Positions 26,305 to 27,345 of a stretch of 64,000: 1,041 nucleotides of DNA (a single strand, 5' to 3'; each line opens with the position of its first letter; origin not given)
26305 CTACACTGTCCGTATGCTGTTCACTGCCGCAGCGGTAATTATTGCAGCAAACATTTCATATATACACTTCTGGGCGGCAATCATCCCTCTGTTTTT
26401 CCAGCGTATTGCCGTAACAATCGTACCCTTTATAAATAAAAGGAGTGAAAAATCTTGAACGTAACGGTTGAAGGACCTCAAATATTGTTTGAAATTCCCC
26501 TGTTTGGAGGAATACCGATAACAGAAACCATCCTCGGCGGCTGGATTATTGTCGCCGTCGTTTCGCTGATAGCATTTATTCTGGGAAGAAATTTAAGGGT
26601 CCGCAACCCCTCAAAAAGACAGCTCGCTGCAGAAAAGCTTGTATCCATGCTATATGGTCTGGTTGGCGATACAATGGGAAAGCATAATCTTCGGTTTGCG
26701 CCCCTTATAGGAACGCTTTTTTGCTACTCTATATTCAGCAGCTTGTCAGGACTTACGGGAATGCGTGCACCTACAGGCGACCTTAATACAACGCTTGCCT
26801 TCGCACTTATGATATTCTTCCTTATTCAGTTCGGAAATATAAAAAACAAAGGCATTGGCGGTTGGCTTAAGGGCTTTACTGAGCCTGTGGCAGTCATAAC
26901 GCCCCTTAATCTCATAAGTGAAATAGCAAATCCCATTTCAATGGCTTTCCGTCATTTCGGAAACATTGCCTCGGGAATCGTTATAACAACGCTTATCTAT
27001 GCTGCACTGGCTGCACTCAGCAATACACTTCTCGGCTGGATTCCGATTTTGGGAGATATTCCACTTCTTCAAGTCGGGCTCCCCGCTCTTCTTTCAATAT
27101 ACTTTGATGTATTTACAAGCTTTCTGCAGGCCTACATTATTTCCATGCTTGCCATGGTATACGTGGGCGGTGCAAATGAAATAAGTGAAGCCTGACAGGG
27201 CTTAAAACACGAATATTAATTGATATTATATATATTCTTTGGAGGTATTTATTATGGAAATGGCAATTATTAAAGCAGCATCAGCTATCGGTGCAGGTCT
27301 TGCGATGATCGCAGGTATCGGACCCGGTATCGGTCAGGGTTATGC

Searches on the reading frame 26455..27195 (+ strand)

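Call 44: search_protein_families(library=pfam, proteins=[window:26455-27195:+], max_evalue=0.0001)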
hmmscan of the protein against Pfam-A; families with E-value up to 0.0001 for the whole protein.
window:26455-27195:+ (246 aa): 1 family
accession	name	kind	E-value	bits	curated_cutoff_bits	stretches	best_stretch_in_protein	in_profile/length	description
PF00119.25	ATP-synt_A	-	1.2e-43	149.9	33.9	1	30-237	5-216/217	ATP synthase A chain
